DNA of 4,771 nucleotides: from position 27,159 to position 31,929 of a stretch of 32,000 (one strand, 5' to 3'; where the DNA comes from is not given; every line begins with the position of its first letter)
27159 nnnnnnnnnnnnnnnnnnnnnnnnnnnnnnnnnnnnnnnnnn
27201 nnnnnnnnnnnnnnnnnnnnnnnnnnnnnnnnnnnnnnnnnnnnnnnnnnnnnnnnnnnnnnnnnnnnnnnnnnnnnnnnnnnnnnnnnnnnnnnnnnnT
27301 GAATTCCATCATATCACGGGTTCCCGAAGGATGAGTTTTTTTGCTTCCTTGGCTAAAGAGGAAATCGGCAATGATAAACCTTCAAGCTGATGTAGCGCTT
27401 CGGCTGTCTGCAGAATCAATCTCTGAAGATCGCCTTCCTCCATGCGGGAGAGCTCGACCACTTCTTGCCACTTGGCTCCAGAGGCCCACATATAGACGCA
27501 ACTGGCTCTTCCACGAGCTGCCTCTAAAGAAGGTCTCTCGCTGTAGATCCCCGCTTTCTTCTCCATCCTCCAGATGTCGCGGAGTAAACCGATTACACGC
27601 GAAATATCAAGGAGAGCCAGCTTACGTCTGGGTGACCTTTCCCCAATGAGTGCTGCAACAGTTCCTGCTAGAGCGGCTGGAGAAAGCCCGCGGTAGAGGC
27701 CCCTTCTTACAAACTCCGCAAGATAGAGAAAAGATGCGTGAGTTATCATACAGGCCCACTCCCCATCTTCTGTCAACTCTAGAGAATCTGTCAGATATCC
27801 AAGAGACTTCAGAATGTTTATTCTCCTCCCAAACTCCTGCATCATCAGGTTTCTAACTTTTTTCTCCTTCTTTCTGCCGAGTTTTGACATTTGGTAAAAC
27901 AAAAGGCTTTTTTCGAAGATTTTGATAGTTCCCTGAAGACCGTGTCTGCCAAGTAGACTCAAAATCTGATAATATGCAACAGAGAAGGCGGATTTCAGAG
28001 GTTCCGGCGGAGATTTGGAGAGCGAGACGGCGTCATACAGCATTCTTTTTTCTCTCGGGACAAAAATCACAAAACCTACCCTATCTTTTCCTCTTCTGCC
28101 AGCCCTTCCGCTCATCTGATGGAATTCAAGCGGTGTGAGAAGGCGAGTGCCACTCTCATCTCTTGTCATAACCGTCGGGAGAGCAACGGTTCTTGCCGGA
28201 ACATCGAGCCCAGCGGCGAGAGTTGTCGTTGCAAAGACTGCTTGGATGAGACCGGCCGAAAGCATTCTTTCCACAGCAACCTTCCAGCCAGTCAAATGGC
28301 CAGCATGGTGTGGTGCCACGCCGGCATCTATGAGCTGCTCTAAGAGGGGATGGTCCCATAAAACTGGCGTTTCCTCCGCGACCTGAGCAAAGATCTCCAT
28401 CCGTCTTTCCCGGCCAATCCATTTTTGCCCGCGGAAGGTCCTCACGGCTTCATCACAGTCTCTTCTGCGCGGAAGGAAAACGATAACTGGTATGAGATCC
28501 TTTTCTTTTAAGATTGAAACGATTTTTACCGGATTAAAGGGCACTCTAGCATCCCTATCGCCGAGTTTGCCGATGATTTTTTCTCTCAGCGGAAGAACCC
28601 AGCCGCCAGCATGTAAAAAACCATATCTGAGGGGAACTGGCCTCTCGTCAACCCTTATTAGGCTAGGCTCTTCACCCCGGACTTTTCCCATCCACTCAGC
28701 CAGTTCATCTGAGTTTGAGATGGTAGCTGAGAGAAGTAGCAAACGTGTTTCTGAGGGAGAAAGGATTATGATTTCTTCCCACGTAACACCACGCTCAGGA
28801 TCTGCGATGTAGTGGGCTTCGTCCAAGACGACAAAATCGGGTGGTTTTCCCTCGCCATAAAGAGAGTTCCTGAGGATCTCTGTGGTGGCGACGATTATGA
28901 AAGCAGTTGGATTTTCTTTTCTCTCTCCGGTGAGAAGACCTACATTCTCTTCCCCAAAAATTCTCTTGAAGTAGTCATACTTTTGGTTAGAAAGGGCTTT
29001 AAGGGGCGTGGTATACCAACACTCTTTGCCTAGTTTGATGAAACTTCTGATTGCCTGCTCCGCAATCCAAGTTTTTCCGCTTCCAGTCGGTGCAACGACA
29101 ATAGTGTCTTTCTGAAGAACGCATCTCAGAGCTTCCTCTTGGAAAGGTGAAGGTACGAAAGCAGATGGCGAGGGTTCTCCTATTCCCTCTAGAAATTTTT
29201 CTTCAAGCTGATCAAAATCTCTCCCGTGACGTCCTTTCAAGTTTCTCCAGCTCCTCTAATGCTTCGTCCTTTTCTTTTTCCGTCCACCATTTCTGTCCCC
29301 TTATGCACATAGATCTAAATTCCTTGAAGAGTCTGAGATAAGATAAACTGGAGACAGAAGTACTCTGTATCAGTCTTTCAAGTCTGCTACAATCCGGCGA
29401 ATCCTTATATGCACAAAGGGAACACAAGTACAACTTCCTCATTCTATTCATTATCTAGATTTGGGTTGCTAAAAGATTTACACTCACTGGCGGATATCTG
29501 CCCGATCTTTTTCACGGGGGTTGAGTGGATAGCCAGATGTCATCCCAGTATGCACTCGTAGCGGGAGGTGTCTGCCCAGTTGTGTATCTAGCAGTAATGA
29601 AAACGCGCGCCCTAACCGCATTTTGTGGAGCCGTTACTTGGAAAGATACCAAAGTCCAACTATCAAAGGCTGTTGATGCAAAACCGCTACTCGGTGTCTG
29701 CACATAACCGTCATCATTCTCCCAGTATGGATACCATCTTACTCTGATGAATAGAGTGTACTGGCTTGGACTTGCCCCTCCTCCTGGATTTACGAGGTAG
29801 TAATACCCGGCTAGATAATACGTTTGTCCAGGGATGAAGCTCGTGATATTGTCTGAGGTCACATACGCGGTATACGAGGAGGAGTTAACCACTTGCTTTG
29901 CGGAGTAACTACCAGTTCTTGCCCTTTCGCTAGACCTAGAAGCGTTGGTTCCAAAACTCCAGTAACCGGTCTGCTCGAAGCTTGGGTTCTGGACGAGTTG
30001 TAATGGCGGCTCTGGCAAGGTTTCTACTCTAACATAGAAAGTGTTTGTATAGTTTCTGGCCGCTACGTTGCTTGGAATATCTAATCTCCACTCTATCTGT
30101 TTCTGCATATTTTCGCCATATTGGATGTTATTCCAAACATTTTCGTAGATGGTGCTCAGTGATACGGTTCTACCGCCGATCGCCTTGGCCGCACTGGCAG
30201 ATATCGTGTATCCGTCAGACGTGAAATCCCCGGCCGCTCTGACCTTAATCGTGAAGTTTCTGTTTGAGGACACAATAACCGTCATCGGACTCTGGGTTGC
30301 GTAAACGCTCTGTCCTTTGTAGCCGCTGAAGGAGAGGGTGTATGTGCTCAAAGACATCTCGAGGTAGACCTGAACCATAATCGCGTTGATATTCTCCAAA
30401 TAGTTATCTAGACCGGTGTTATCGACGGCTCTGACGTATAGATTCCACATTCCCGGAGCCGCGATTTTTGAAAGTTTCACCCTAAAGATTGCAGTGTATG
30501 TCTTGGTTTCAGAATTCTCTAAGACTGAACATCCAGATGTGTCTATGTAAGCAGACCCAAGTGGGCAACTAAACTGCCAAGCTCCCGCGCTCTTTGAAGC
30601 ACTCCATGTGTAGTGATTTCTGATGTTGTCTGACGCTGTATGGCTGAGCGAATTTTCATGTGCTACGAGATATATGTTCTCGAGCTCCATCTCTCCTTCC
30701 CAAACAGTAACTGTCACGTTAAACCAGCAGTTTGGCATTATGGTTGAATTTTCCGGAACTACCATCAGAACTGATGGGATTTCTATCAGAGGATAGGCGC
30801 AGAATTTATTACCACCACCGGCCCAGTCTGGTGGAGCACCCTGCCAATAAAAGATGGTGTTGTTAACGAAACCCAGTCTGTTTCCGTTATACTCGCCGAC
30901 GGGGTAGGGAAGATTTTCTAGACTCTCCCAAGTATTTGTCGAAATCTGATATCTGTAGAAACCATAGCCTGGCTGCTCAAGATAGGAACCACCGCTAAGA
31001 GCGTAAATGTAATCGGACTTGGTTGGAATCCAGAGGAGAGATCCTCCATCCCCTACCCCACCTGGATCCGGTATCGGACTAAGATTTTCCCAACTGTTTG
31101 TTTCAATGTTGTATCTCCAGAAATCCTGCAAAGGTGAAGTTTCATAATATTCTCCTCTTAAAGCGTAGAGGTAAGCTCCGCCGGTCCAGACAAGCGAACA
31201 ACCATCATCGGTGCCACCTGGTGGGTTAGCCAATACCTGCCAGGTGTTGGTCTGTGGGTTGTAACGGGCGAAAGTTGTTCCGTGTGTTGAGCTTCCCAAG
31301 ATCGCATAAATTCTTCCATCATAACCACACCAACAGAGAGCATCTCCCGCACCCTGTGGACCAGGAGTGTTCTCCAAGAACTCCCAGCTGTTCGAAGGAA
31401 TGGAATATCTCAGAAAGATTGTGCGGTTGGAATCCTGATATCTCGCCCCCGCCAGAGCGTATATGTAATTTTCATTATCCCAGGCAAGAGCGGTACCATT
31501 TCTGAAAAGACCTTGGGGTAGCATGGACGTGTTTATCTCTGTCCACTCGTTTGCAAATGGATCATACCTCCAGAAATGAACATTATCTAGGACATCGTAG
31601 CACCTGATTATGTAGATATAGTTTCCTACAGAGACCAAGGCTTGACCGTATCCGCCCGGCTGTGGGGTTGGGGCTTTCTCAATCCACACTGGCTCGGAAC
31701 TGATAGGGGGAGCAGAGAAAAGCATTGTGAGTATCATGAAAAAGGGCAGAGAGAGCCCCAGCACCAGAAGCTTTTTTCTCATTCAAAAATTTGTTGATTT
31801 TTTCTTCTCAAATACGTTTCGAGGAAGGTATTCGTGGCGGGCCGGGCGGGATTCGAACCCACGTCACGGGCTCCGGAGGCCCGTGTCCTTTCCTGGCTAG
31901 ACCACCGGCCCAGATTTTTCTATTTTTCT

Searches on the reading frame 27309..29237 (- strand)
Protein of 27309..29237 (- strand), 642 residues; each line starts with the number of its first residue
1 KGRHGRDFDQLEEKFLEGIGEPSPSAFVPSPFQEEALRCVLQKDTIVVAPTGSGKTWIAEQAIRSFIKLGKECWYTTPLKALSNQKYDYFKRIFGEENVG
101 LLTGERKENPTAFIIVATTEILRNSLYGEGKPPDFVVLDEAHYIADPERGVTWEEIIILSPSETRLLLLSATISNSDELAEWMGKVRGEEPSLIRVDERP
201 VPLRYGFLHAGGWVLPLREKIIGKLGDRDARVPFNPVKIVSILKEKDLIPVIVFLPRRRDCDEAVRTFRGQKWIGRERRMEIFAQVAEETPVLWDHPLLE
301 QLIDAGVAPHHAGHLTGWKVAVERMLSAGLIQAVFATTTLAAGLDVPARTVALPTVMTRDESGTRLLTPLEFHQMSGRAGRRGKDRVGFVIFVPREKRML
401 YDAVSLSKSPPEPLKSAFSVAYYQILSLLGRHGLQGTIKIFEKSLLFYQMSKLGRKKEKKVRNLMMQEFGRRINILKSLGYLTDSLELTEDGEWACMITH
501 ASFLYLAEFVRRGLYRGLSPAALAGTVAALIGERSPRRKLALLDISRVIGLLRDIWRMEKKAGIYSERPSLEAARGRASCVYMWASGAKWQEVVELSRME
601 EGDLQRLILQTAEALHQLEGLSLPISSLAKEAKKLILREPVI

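Call 11: search_protein_families(library=pfam, proteins=[window:27309-29237:-], max_evalue=0.001)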
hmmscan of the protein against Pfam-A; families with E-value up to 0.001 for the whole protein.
window:27309-29237:- (642 aa): 5 families
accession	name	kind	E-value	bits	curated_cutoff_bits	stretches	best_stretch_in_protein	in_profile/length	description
PF00270.35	DEAD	-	2.9e-23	82.9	26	1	31-176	2-164/167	DEAD/DEAH box helicase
PF08148.17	DSHCT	-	5.1e-20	72.4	22.7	1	487-641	3-170/172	DSHCT (NUC185) domain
PF04851.21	ResIII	-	1.8e-15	57.7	22.5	1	29-174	4-163/164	Type III restriction enzyme, res subunit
PF22527.2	DEXQc_Suv3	-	2.5e-10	40.6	27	1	45-158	16-119/154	DEXQ-box helicase domain of Suv3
PF00271.37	Helicase_C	-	0.0002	22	23.5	0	279-383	17-110/110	Helicase conserved C-terminal domain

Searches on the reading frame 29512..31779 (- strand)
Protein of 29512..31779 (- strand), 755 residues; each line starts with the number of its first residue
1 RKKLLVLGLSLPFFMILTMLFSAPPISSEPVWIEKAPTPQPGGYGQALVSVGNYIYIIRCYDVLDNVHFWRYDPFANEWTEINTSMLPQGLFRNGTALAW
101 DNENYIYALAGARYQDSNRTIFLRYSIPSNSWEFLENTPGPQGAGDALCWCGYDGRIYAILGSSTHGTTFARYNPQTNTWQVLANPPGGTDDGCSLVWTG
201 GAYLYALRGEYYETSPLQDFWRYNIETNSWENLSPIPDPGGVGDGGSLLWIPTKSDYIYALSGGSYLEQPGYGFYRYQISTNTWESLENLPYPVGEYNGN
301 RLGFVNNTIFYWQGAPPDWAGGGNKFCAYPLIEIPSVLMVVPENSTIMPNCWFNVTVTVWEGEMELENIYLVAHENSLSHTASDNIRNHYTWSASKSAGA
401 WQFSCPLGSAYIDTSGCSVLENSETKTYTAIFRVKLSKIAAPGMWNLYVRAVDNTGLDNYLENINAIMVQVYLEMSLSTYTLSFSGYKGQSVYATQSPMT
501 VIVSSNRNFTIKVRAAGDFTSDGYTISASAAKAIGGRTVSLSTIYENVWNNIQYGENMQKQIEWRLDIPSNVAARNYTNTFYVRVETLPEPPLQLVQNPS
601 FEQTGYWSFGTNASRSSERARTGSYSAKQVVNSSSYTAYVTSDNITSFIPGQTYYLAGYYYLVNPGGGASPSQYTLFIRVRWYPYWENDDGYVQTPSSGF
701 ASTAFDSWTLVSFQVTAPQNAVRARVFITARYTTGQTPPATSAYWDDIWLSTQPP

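Call 11: search_protein_families(library=pfam, proteins=[window:29512-31779:-], max_evalue=0.001)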
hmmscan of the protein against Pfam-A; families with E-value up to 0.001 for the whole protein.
window:29512-31779:- (755 aa): 8 families
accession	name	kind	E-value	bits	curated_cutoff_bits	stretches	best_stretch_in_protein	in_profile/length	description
PF13964.12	Kelch_6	-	2.3e-19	69.1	25.3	1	199-239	10-49/50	Kelch motif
PF24681.1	Kelch_KLHDC2_KLHL20_DRC7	-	3.1e-16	59.8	50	2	45-236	1-197/221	KLHDC2/KLHL20/DRC7 Kelch-repeats domain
PF13418.12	Kelch_4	-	6.3e-11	42.5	21.6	0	209-237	20-48/49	Galactose oxidase, central domain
PF01344.31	Kelch_1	-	2.4e-10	40.2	20.1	0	204-235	14-44/46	Kelch motif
PF24981.1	Beta-prop_ATRN-LZTR1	-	2.5e-10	40.5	50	1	164-294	8-145/289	Attractin/LZTR1 beta-propeller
PF13415.12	Kelch_3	-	4.1e-09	36.8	22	0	216-239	16-39/48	Galactose oxidase, central domain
PF07646.21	Kelch_2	-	2e-06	27.9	21.3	0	219-237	30-48/48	Kelch motif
PF25210.1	Kelch_FKB95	-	0.00083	19.5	70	0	126-210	64-152/268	FKB95, Kelch-repeats domain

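Call 65: search_protein_families(library=ncbifam, proteins=[window:29512-31779:-], max_evalue=0.001)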
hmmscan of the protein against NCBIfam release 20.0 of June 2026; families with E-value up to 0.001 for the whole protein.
window:29512-31779:- (755 aa): 1 family
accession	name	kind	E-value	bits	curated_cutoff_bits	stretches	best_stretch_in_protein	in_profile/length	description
NF010730.0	PRK14131.1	subfamily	5.8e-05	22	416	0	155-237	47-133/384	N-acetylneuraminate epimerase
